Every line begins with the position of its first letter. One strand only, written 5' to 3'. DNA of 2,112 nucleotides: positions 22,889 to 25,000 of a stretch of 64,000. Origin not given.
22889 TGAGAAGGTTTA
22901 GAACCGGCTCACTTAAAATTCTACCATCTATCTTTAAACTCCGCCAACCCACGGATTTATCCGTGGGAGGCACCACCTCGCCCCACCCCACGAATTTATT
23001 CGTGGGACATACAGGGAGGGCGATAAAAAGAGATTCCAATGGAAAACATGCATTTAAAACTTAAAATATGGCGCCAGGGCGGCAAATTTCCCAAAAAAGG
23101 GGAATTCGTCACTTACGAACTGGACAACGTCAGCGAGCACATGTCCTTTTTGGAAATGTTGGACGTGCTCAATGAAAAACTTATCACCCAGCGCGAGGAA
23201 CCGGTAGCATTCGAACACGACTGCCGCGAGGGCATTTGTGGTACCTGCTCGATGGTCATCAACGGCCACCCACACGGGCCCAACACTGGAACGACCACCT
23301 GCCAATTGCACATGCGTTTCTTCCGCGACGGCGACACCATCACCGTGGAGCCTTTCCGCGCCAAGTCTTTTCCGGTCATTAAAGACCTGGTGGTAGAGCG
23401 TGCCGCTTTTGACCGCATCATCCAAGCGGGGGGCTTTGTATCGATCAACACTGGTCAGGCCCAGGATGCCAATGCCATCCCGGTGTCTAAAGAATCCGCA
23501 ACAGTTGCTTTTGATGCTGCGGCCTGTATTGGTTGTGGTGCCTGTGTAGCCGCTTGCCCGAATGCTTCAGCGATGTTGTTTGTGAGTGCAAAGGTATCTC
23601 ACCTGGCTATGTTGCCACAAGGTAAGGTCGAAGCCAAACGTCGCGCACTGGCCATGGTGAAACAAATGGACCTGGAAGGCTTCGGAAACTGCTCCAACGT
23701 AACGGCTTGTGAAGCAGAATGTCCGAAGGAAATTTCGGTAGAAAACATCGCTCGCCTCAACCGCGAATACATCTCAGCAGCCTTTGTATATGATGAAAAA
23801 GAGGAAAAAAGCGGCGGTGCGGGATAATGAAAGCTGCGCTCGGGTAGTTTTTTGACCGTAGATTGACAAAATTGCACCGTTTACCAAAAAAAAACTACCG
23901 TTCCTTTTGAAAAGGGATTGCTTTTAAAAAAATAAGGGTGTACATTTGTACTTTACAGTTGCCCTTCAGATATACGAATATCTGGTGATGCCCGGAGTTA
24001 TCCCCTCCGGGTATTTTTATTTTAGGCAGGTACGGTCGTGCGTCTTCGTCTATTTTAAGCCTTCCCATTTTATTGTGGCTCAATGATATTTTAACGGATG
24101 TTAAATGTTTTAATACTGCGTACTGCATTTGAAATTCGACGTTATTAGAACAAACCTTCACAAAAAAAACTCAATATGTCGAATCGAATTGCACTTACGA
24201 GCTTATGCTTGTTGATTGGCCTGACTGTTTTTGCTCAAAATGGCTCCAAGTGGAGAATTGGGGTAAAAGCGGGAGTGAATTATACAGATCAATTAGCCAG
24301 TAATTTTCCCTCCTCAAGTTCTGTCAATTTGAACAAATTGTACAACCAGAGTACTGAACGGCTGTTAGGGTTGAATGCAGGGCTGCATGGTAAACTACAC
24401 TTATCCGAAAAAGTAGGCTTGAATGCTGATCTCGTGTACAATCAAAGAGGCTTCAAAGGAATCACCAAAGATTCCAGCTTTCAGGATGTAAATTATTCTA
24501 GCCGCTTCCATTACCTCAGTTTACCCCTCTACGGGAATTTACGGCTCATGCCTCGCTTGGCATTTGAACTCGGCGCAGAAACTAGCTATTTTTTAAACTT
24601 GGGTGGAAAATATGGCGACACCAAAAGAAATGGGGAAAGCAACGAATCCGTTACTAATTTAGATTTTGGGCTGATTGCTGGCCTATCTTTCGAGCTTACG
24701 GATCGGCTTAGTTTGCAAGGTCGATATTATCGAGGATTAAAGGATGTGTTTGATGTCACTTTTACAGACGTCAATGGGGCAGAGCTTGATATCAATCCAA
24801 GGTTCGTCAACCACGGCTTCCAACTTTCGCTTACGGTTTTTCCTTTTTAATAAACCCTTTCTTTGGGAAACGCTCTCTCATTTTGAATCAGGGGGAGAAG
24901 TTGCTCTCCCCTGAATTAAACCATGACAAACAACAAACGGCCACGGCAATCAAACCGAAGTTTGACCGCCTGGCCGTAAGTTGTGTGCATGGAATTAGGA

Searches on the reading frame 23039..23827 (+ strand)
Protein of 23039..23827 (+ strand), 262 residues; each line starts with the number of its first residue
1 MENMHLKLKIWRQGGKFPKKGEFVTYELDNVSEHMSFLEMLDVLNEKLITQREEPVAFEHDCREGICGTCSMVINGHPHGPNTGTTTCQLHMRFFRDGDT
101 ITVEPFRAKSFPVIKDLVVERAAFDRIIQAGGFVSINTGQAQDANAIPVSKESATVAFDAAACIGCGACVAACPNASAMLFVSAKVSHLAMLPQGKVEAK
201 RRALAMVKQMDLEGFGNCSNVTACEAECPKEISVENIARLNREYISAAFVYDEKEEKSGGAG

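Call 53: search_protein_families(library=pfam, proteins=[window:23039-23827:+], max_evalue=0.00001)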
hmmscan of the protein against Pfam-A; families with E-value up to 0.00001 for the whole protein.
window:23039-23827:+ (262 aa): 9 families
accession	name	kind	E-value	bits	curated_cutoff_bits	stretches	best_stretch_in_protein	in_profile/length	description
PF13085.11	Fer2_3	-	5e-24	84.8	27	1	7-124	1-105/107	2Fe-2S iron-sulfur cluster binding domain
PF12838.12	Fer4_7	-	2.9e-10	40.9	27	1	163-231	2-51/52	4Fe-4S dicluster domain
PF13237.11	Fer4_10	-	1.1e-08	35.3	25.5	1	157-229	3-53/53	4Fe-4S dicluster domain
PF13183.11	Fer4_8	-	1.2e-08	35.8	27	1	160-232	2-68/68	4Fe-4S dicluster domain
PF13187.11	Fer4_9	-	3.5e-07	30.6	27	0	150-175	20-49/52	4Fe-4S dicluster domain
PF12837.12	Fer4_6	-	2.5e-06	27.6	25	1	156-175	2-21/24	4Fe-4S binding domain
PF00037.32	Fer4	-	3.4e-06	27.1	21.1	1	158-175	3-20/24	4Fe-4S binding domain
PF12797.12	Fer4_2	-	8e-06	25.9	24.5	1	156-174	3-21/22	4Fe-4S binding domain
PF13534.11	Fer4_17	-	8.7e-06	26.6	22.2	0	162-233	1-61/61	4Fe-4S dicluster domain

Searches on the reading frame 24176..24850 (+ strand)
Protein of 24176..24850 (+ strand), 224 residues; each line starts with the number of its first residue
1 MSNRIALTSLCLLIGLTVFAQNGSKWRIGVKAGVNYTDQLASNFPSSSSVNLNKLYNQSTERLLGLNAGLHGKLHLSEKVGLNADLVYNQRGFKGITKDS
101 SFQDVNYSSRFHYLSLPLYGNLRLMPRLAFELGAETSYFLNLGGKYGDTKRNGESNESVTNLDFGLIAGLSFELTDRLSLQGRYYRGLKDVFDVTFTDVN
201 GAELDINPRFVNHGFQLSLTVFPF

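Call 53: search_protein_families(library=pfam, proteins=[window:24176-24850:+], max_evalue=0.00001)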
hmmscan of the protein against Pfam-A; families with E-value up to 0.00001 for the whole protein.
window:24176-24850:+ (224 aa): 2 families
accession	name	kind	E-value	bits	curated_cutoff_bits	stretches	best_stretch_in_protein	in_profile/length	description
PF13568.12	OMP_b-brl_2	-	2.4e-21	77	27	1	19-193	1-175/175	Outer membrane protein beta-barrel domain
PF13505.12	OMP_b-brl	-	6e-09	36.7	28.7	1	9-200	2-158/175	Outer membrane protein beta-barrel domain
